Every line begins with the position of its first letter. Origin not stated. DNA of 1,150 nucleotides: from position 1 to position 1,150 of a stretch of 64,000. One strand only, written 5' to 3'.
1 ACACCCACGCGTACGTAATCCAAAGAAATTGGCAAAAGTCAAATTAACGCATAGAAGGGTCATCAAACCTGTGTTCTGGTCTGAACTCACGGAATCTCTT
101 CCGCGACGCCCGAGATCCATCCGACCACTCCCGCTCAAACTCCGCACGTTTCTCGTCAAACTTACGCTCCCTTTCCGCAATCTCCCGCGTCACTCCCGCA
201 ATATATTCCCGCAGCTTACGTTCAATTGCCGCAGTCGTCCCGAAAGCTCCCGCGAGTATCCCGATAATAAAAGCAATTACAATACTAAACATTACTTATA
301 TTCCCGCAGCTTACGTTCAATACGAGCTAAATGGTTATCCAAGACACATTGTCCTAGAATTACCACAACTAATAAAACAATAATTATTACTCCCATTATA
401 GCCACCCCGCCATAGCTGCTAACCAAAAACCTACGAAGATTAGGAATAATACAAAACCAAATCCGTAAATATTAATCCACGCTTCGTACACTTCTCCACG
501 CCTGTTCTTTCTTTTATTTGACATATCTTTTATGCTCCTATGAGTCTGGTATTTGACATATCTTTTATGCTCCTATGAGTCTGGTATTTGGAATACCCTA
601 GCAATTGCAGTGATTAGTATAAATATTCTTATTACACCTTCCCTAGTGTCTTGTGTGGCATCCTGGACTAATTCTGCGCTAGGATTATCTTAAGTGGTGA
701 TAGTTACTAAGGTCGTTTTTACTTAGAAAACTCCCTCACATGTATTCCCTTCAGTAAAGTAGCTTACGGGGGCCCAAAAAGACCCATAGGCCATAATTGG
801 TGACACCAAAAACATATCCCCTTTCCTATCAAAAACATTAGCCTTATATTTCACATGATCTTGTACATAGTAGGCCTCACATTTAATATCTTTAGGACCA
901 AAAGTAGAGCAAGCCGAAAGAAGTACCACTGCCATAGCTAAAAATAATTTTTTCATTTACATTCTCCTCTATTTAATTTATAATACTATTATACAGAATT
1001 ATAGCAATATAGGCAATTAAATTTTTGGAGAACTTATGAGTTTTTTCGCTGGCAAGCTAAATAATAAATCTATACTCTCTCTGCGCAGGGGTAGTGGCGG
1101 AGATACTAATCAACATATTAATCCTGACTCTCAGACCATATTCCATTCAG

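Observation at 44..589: Unannotated trio of translationally coupled mini membrane-protein ORFs downstream of llp, with a perfectly duplicated initiation region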

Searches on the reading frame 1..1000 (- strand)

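Call 18: search_protein_families(library=phrogs, proteins=[L001:774-962:+], max_evalue=0.01)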
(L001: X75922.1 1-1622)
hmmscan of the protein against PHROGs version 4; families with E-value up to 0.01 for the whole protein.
L001:774-962:+ (63 aa): 1 family
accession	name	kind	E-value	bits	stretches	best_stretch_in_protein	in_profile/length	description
phrog_5851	-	unknown function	1.1e-31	109.6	1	1-63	1-64/64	-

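Call 19: search_protein_families(library=pfam, proteins=[L001:774-962:+], max_evalue=1)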
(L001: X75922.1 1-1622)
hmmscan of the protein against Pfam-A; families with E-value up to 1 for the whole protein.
L001:774-962:+ (63 aa): 3 families
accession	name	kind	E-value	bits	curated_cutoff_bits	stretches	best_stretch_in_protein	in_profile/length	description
PF10176.14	NEDD4_Bsd2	-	0.062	13.9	24.7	1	3-36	97-130/130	NEDD4/Bsd2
PF15339.11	Afaf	-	0.15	12.2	27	1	4-41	134-171/198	Acrosome formation-associated factor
PF15957.10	Comm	-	0.16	12.7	27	1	3-38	12-48/110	Commissureless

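Call 49: search_protein_families(library=phrogs, proteins=[L003:3070-3222:+], max_evalue=0.01)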
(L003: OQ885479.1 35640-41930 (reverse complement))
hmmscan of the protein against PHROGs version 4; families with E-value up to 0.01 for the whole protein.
L003:3070-3222:+ (51 aa): 1 family
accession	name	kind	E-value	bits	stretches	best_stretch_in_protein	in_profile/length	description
phrog_6369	-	unknown function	1e-16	61.4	1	1-51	1-34/35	-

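Call 51: search_protein_families(library=padloc, proteins=[L001:774-962:+], max_evalue=1)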
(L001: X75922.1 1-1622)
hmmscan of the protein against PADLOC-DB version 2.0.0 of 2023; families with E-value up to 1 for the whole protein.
L001:774-962:+ (63 aa): 0 families

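Call 52: search_protein_families(library=ncbifam, proteins=[L001:774-962:+], max_evalue=1)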
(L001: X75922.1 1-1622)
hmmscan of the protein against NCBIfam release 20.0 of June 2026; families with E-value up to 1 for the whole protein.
L001:774-962:+ (63 aa): 0 families
